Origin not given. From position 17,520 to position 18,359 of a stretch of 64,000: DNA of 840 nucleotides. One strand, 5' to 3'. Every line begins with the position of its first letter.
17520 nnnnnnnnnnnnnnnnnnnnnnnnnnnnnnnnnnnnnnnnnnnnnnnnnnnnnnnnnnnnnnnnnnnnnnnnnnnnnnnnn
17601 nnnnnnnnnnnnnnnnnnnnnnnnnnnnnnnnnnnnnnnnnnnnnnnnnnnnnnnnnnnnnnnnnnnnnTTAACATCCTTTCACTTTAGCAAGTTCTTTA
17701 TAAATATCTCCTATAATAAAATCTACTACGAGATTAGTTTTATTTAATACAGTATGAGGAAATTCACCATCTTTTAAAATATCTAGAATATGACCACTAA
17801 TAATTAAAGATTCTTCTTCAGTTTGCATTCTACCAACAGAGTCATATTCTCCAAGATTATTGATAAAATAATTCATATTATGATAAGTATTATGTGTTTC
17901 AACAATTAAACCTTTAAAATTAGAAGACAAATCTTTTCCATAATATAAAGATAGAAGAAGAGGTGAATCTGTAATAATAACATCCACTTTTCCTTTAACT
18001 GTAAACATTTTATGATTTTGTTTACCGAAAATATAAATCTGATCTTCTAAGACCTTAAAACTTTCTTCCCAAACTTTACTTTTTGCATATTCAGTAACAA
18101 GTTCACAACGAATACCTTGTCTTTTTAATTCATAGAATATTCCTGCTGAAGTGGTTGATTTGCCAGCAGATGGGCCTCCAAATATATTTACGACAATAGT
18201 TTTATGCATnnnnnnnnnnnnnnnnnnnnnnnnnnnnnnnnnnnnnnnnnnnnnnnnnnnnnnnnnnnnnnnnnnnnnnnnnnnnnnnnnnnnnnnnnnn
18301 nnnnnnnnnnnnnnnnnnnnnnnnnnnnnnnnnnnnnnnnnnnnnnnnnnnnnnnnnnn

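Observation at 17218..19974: Gene cluster: Cys-rich peptide, P-loop kinase-like, DUF488/YeaO-like, radical SAM (SPASM/twitch-like), dCMP deaminase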

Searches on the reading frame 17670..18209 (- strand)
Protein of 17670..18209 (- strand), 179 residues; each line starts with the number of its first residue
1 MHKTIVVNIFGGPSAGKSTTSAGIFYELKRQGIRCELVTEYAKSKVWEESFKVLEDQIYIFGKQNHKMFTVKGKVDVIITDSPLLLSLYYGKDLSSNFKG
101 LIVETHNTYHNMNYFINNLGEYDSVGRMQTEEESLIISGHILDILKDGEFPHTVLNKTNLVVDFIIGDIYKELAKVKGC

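Call 3: search_protein_families(library=pfam, proteins=[window:17670-18209:-], max_evalue=0.1)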
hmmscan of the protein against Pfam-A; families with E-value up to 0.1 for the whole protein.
window:17670-18209:- (179 aa): 2 families
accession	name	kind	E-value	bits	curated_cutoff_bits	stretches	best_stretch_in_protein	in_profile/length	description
PF13521.12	AAA_28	-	4e-05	24.3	27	1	7-159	2-160/164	AAA domain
PF20720.3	nSTAND3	-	0.049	13.8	27.2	1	4-60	17-70/155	Novel STAND NTPase 3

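Call 4: search_protein_families(library=phrogs, proteins=[window:17670-18209:-], max_evalue=0.01)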
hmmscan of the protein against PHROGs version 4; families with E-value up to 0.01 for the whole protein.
window:17670-18209:- (179 aa): 2 families
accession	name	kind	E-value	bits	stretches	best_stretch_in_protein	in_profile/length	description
phrog_2107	-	other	4.8e-15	56.8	1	3-145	2-165/201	thymidylate kinase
phrog_3462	-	moron, auxiliary metabolic gene and host takeover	0.0091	16.2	0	7-106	169-268/346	nicotinamide-nucleotide adenylyltransferase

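Call 5: search_protein_families(library=ncbifam, proteins=[window:17670-18209:-], max_evalue=0.1)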
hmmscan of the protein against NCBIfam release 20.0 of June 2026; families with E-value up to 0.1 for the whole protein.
window:17670-18209:- (179 aa): 3 families
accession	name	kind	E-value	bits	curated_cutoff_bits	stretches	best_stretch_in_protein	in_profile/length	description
NF006746.0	PRK09270.1-5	subfamily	0.014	14.4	250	1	3-38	20-55/210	nucleoside/nucleotide kinase family protein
TIGR01526.1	nadR_NMN_Atrans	equivalog_domain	0.039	13.2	341.15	1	6-97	164-255/325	nicotinamide-nucleotide adenylyltransferase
NF004637.0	PRK05986.1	subfamily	0.093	12.4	185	0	6-55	30-78/197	cob(I)yrinic acid a,c-diamide adenosyltransferase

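Call 6: search_protein_families(library=padloc, proteins=[window:17670-18209:-], max_evalue=0.1)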
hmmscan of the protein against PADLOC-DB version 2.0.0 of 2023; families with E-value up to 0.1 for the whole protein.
window:17670-18209:- (179 aa): 1 family
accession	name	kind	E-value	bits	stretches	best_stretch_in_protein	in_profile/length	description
PDLC04140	mad8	-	0.00082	17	1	8-98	31-85/314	mads_8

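Call 59: find_homologous_proteins(query=window:17670-18209:-)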
Query window:17670-18209:- (179 aa): 2304 proteins with E <= 0.001 among 2376 candidates; the best 120 are listed.
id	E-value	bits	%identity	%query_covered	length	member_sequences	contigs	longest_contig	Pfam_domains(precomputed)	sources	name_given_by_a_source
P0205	1.6e-113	394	99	100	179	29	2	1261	-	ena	-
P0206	5.9e-108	376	95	99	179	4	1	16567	-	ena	-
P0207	7.4e-108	376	96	99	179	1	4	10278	-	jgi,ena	-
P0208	1.5e-77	277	73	97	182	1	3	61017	PF13521.13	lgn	-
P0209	2.6e-71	257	67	97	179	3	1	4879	PF13521.13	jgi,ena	-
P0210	3.5e-52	195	53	98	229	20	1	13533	PF13521.13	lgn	-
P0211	1.9e-51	192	52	98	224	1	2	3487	PF13521.13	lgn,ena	-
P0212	2.0e-51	192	51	97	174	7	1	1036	PF13521.13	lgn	-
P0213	2.3e-51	192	49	97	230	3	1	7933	PF13521.13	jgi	jgi:hypothetical protein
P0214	3.4e-51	191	52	98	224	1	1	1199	PF13521.13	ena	-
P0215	3.9e-51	191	52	98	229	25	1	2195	PF13521.13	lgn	-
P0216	3.9e-51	191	58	81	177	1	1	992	PF13521.13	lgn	-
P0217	6.0e-51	191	55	87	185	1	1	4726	PF13521.13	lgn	-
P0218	6.8e-51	190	52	98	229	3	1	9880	PF13521.13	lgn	-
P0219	1.0e-50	190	51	98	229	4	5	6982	PF13521.13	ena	-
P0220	1.6e-50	189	51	98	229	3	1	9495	PF13521.13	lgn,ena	-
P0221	2.6e-50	189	51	97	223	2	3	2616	PF13521.13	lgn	-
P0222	2.6e-50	189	51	97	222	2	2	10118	PF13521.13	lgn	-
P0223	2.9e-50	188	53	98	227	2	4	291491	PF13521.13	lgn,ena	-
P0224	3.3e-50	188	51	97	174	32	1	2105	PF13521.13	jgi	jgi:nicotinamide riboside kinase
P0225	3.3e-50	188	54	91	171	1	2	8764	PF13521.13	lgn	-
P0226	3.4e-50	188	51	98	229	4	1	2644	PF13521.13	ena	-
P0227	3.5e-50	188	51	98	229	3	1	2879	PF13521.13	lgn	-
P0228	3.8e-50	188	52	97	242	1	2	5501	PF13521.13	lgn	-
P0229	4.2e-50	188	51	98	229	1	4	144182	PF13521.13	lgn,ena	-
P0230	5.2e-50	188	53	90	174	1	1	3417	PF13521.13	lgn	-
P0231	5.3e-50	188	51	92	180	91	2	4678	PF13521.13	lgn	-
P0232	5.4e-50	188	51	98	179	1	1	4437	PF13521.13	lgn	-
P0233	8.3e-50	187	53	90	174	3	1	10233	PF13521.13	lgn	-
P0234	8.3e-50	187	51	97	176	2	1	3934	PF13521.13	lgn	-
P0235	8.4e-50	187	51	98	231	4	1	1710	PF13521.13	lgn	-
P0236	8.5e-50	187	52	90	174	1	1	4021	PF13521.13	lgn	-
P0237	9.3e-50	187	52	97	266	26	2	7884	PF13521.13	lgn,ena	-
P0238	1.0e-49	187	62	80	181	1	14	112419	PF13521.13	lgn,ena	-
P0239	1.0e-49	187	52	96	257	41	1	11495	PF13521.13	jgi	jgi:broad-specificity NMP kinase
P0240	1.2e-49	186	52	97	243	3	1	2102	PF13521.13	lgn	-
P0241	1.3e-49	186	52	88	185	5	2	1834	PF13521.13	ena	-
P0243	1.6e-49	186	52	90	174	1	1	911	PF13521.13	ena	-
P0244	1.6e-49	186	49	97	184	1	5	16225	PF13521.13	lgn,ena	-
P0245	1.6e-49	186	51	98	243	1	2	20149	PF13521.13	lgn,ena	-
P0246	1.7e-49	186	52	96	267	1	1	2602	PF13521.13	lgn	-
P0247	1.9e-49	186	52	90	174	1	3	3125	PF13521.13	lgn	-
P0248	2.1e-49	186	52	96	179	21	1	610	PF13521.13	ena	-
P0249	2.1e-49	186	52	90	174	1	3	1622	PF13521.13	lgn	-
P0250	2.2e-49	186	52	90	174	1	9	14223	PF13521.13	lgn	-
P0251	2.3e-49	185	55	81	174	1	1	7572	PF13521.13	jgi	jgi:nicotinamide riboside kinase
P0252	3.1e-49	185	52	90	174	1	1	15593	PF13521.13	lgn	-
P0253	4.9e-49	184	51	98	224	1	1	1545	PF13521.13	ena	-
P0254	5.0e-49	184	52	98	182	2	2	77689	PF13521.13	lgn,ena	-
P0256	5.5e-49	184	58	82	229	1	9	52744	PF13521.13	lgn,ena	-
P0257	5.9e-49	184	52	90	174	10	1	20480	PF13521.13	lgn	-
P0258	6.0e-49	184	55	81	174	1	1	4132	PF13521.13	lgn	-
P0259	6.5e-49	184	52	97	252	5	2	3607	PF13521.13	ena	-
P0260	7.3e-49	184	50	94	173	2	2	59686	PF13521.13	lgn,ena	-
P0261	9.5e-49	183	64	73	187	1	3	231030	PF13521.13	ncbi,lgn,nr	ncbi:MAG TPA: AAA family ATPase [Pseudoneobacillus sp.]|nr:AAA family ATPase [Pseudoneobacillus sp.]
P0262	9.8e-49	183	50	96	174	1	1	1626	PF13521.13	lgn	-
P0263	1.0e-48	183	53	84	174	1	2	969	PF13521.13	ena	-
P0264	1.1e-48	183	50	98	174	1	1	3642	PF13521.13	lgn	-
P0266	1.4e-48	183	61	78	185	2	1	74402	PF13521.13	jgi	jgi:hypothetical protein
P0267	1.7e-48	183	49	94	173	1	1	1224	PF13521.13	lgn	-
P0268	2.0e-48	182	52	90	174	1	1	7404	PF13521.13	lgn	-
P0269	2.0e-48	182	54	81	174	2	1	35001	PF13521.13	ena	-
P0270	2.1e-48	182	54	86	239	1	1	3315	PF13521.13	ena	-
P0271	2.3e-48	182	50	96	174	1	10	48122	PF13521.13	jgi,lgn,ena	jgi:adenylate kinase family enzyme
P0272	2.4e-48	182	50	96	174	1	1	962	PF13521.13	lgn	-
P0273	2.4e-48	182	54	81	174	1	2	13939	PF13521.13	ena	-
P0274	2.4e-48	182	50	92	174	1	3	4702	PF13521.13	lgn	-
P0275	2.5e-48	182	50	96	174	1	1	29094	PF13521.13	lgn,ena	-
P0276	2.6e-48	182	49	92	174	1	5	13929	PF13521.13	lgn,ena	-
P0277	2.6e-48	182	52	90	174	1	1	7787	PF13521.13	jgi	jgi:nicotinamide riboside kinase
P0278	2.7e-48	182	51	92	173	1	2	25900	PF13521.13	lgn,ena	-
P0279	2.8e-48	182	51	90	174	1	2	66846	PF13521.13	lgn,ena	-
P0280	3.2e-48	182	49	96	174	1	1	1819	PF13521.13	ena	-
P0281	3.4e-48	182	50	96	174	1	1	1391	PF13521.13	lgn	-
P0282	3.6e-48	182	51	90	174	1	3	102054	PF13521.13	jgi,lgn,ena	jgi:nicotinamide riboside kinase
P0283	4.0e-48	181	49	95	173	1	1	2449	PF13521.13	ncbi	-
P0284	4.2e-48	181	51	92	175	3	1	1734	PF13521.13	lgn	-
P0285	5.4e-48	181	51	96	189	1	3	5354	PF13521.13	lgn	-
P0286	5.8e-48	181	54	88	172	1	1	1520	PF13521.13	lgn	-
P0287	5.9e-48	181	49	96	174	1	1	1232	PF13521.13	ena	-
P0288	6.7e-48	181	50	92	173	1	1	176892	PF13521.13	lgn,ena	-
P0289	6.8e-48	181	49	98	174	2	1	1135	PF13521.13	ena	-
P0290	7.0e-48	181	50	96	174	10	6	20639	PF13521.13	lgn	-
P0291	7.4e-48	181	51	97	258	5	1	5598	PF13521.13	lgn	-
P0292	8.0e-48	180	57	81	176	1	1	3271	PF13521.13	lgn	-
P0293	1.0e-47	180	49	96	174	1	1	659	PF13521.13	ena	-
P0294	1.0e-47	180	51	94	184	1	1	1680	PF13521.13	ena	-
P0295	1.0e-47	180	51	93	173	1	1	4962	PF13521.13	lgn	-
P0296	1.0e-47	180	56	81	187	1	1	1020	PF13521.13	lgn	-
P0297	1.1e-47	180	51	95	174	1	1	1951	PF13521.13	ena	-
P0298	1.1e-47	180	50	92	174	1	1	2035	PF13521.13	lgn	-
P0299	1.3e-47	180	52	91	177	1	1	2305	PF13521.13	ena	-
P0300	1.6e-47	179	49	96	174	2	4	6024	PF13521.13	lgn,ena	-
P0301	1.7e-47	179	50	92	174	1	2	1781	PF13521.13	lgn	-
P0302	1.9e-47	179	50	96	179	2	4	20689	PF13521.13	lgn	-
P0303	1.9e-47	179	51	94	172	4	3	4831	PF13521.13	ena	-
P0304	2.0e-47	179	50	91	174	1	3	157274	PF13521.13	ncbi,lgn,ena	-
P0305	2.1e-47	179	52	94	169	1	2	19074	PF13521.13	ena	-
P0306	2.1e-47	179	51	96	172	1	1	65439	PF13521.13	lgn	-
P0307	2.2e-47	179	55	84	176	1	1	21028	PF13521.13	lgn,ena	-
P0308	2.5e-47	179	57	81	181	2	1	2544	PF13521.13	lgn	-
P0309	3.0e-47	179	53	94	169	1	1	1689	PF13521.13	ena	-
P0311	3.8e-47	178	53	94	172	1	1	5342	PF13521.13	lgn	-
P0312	4.0e-47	178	49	97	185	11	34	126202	PF13521.13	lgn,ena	-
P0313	4.0e-47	178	52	94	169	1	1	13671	PF13521.13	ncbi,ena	-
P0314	4.3e-47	178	51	94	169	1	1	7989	PF13521.13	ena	-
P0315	4.5e-47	178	58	82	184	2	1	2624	PF13521.13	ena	-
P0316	4.5e-47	178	53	94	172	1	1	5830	PF13521.13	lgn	-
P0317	4.6e-47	178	49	96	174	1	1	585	PF13521.13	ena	-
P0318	5.3e-47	178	51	94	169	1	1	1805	PF13521.13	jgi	jgi:hypothetical protein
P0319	5.7e-47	178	51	94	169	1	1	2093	PF13521.13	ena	-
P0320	5.9e-47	178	53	94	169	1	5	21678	PF13521.13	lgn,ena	-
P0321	6.1e-47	178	51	94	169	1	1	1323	PF13521.13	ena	-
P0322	7.5e-47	177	56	80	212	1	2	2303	PF13521.13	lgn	-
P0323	7.8e-47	177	52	94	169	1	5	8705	PF13521.13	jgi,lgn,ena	jgi:hypothetical protein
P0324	7.8e-47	177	51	94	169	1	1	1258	PF13521.13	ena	-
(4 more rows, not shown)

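Call 99: search_solved_structures(query=window:17670-18209:-, max_evalue=0.01)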
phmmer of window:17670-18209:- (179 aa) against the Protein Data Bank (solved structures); distinct sequences matched with E-value up to 0.01: 8.
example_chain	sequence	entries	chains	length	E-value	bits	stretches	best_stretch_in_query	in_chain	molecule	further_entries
3cmu_A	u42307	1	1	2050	8.1e-11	45.2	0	6-82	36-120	Protein recA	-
3cmt_A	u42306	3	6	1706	6.2e-09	39.1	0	6-82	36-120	Protein recA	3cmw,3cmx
3cmv_A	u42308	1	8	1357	5.6e-07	32.7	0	6-82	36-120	Protein recA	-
6een_A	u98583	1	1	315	9.6e-07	32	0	9-40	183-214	Designer Pentatricopeptide Protein dPPR10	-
6een_B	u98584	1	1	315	2.6e-06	30.5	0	11-40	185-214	Designer Pentatricopeptide Protein dPPR10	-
6een_C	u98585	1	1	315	6e-05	26.1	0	14-40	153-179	Designer Pentatricopeptide Protein dPPR10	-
6een_D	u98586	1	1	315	0.00022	24.2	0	11-40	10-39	Designer Pentatricopeptide Protein dPPR10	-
4ozs_A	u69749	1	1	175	0.003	20.6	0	11-40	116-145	Alpha solenoid protein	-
